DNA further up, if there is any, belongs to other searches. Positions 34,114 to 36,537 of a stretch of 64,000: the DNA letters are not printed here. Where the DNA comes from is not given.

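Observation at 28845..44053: Receiver-rich signalling island with no recognisable transcriptional output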

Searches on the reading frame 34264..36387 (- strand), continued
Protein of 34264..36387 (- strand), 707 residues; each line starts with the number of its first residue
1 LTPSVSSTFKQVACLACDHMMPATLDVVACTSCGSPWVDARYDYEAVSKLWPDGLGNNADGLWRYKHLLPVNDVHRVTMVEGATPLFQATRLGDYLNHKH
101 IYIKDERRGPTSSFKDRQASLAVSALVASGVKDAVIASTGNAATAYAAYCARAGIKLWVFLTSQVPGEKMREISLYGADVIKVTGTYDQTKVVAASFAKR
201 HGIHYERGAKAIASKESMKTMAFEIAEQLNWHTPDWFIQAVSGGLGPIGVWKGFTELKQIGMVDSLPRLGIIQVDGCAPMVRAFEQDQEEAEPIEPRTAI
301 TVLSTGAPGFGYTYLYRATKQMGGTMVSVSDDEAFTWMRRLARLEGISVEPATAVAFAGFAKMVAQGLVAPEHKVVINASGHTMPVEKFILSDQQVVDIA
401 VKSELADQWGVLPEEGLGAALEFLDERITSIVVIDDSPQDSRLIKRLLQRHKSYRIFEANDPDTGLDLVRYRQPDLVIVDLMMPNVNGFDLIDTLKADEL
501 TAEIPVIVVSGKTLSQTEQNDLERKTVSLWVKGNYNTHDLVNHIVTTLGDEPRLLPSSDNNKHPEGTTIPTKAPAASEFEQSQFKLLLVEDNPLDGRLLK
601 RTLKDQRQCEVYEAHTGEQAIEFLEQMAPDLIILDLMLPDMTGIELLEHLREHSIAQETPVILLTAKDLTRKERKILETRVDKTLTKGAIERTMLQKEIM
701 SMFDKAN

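Call 28: search_protein_families(library=pfam, proteins=[L016:12858-14366:+, L015:13064-14779:+, L028:8899-9969:+, L048:6011-7126:+, L053:8709-9812:+, L020:6897-9521:+, L014:4045-5583:+, L061:8915-9976:+, L049:120-1181:+], max_evalue=0.001)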
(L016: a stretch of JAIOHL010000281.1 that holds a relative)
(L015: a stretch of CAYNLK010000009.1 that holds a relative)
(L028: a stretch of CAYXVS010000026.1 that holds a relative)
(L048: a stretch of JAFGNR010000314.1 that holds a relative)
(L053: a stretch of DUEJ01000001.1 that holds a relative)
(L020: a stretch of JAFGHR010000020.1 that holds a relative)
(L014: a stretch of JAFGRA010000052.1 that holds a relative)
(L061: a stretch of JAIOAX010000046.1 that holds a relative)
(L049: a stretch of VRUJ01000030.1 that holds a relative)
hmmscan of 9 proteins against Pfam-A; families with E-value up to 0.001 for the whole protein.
L016:12858-14366:+ (502 aa): 2 families
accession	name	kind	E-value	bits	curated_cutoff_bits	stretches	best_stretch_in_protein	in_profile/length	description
PF08239.17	SH3_3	-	2.1e-18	66.7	27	2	335-386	2-53/54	Bacterial SH3 domain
PF07691.17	PA14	-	3.9e-18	66.1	24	2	39-167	3-134/147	PA14 domain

L015:13064-14779:+ (571 aa): 0 families

L028:8899-9969:+ (356 aa): 2 families
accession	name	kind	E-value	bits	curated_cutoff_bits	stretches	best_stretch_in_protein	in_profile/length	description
PF00072.30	Response_reg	-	1.2e-29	103.1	30.2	1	10-121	1-110/111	Response regulator receiver domain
PF00211.25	Guanylate_cyc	-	4e-22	79.1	21.9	1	174-343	9-176/183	Adenylate and Guanylate cyclase catalytic domain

L048:6011-7126:+ (371 aa): 2 families
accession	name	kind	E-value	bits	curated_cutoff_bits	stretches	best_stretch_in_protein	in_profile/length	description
PF00072.30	Response_reg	-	1.3e-30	106.3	30.2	1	10-122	1-111/111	Response regulator receiver domain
PF00211.25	Guanylate_cyc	-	1.9e-22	80.2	21.9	1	173-324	8-156/183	Adenylate and Guanylate cyclase catalytic domain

L053:8709-9812:+ (367 aa): 2 families
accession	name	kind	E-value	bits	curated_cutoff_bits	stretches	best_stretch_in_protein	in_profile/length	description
PF00072.30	Response_reg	-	1.2e-28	99.9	30.2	1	24-136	1-111/111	Response regulator receiver domain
PF00211.25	Guanylate_cyc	-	9.9e-21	74.6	21.9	1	186-362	7-180/183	Adenylate and Guanylate cyclase catalytic domain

L020:6897-9521:+ (874 aa): 0 families

L014:4045-5583:+ (512 aa): 1 family
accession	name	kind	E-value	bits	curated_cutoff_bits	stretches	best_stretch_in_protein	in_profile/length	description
PF00072.30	Response_reg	-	1.7e-41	141.3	30.2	2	6-117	1-110/111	Response regulator receiver domain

L061:8915-9976:+ (353 aa): 2 families
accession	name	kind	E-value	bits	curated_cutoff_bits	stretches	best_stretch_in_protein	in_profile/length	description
PF00072.30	Response_reg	-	7.6e-29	100.6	30.2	1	7-119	1-111/111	Response regulator receiver domain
PF00211.25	Guanylate_cyc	-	2.4e-24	86.4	21.9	1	170-341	8-175/183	Adenylate and Guanylate cyclase catalytic domain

L049:120-1181:+ (353 aa): 1 family
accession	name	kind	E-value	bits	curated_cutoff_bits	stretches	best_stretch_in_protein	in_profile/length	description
PF00072.30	Response_reg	-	4.2e-36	123.9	30.2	2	221-330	1-110/111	Response regulator receiver domain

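Call 51: predict_structure(alignment_id=A3)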
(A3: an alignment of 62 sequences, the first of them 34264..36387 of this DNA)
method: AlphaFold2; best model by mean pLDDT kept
length: 707 residues; sequences in the alignment: 62
mean_pLDDT: 85.6   pTM: 0.65
mean pLDDT of the five models: 85.6, 84.4, 83.9, 83.8, 83.6
residues with pLDDT >= 90: 402; 70-90: 217; 50-70: 31; < 50: 57
segments of 3 or more residues with pLDDT < 50: 390-403, 408-415, 554-580
pLDDT, mean of each block of 10 residues (from residue 1): 86 96 94 95 95 74 93 93 87 95 87 90 96 92 93 97 85 92 86 92 90 91 94 97 89 97 97 93 97 85 78 96 97 89 83 93 98 94 53 43 44 48 61 93 87 85 89 91 88 93 94 91 92 86 85 46 36 39 88 89 83 96 93 95 93 84 91 89 88 85 80
secondary structure, 60 per line:
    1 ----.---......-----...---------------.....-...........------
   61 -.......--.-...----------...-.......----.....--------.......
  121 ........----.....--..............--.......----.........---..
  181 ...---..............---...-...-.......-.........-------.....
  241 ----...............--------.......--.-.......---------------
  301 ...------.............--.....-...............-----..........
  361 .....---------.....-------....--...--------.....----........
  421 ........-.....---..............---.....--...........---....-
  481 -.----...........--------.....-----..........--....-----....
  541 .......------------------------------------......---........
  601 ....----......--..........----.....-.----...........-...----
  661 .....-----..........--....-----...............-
elements in order (helices of 4 or more, strands of 3 or more residues): E9-14 E20-22 E38-42 H44-54 H62-68 E86-88 H90-96 E101-105 H114-128 E133-137 H140-153 E156-162 H167-175 E179-183 H187-200 E204-206 H212-218 H220-228 E236-240 H245-259 E268-274 H279-285 H310-322 E325-329 H331-345 H351-365 E375-379 H387-390 H404-408 H413-428 E430-434 H438-451 E455-459 H462-472 E476-479 H488-497 E506-510 H516-525 E528-531 H537-547 E584-589 H593-604 E609-614 H617-626 E631-635 H643-652 E661-665 H671-680 E683-686 H692-706
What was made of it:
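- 34264..36387 (-): 707-aa ThrC-like PLP enzyme fused to two receivers: Zn ribbon (aa 14-33), PALP (77-381, Lys115 in SFKDRQ), REC1 (430-548, Asp480), REC2 (585-700, Asp635). AF2 mean pLDDT 85.6 (call 51).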

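Call 54: fold_search(model_id=the predicted structure, library=pdb)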
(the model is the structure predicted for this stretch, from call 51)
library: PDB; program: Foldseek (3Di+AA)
matches with E <= 10: 1913; with E <= 0.001: 1043
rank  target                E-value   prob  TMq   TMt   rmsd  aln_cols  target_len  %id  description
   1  2zsj_D                8.9e-26  1.00  0.42  0.82   5.8       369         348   31  Crystal structure of threonine synthase from Aquifex aeolicus VF5 (released 2008-10-21)
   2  2zsj_A                1.5e-25  1.00  0.42  0.82   5.7       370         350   32  Crystal structure of threonine synthase from Aquifex aeolicus VF5 (released 2008-10-21)
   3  2d1f_A                2.9e-25  1.00  0.43  0.85   5.1       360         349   31  Structure of Mycobacterium tuberculosis threonine synthase (released 2006-09-05)
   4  1v7c_A                2.4e-24  1.00  0.42  0.81   4.1       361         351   30  Crystal structure of threonine synthase from thermus thermophilus hb8 in complex with a substrate analogue (released 2003-12-30)
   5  6cgq_A                2.8e-24  1.00  0.42  0.85   5.4       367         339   29  Threonine synthase from Bacillus subtilis ATCC 6633 with PLP and PLP-Ala (released 2019-02-27)
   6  3aey_B                3.3e-24  1.00  0.41  0.80   5.8       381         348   29  Apo form of threonine synthase from Thermus thermophilus HB8 (released 2010-11-17)
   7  6nmx_A                3.5e-24  1.00  0.41  0.80   2.7       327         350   31  Threonine synthase from Bacillus subtilis ATCC 6633 with PLP and APPA (released 2019-03-13)
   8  1uin_A                5.5e-24  1.00  0.41  0.80   5.4       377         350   30  Crystal Structure of Threonine Synthase from Thermus Thermophilus HB8, Trigonal Crystal Form (released 2003-11-18)
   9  6nmx_D                6.2e-24  1.00  0.44  0.85   3.3       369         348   29  Threonine synthase from Bacillus subtilis ATCC 6633 with PLP and APPA (released 2019-03-13)
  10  6cgq_B                6.5e-24  1.00  0.43  0.84   3.2       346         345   29  Threonine synthase from Bacillus subtilis ATCC 6633 with PLP and PLP-Ala (released 2019-02-27)
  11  1uim_A                7.3e-24  1.00  0.41  0.79   6.0       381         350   30  Crystal Structure of Threonine Synthase from Thermus Thermophilus HB8, Orthorhombic Crystal Form (released 2003-11-18)
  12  6nmx_B                1.2e-23  1.00  0.43  0.83   4.4       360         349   29  Threonine synthase from Bacillus subtilis ATCC 6633 with PLP and APPA (released 2019-03-13)
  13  1uin_B                1.3e-23  1.00  0.40  0.79   6.1       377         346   30  Crystal Structure of Threonine Synthase from Thermus Thermophilus HB8, Trigonal Crystal Form (released 2003-11-18)
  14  2c2b_A                3.8e-23  1.00  0.50  0.77   5.9       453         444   21  Crystallographic structure of Arabidopsis thaliana Threonine synthase complexed with pyridoxal phosphate and S-adenosy (released 2005-11-28)
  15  2c2b_C                2.0e-22  1.00  0.50  0.78   5.5       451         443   22  Crystallographic structure of Arabidopsis thaliana Threonine synthase complexed with pyridoxal phosphate and S-adenosy (released 2005-11-28)
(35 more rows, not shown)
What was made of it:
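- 34264..36387 (-): Best Foldseek hits are threonine synthases at about 30% identity (call 54).
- On Threonine synthase: The fold match is in call 54.
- The fold matches ThrC (call 54).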

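Call 68: list_cluster_members(proteins=[P0001, P0121])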
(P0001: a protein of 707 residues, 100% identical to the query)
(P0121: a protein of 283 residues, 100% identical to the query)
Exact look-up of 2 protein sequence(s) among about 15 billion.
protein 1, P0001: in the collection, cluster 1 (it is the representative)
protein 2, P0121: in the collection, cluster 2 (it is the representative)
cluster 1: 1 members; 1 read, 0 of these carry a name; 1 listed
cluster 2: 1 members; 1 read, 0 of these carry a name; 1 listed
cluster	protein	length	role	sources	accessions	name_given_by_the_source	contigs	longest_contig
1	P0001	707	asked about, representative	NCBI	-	-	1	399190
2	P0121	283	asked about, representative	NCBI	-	-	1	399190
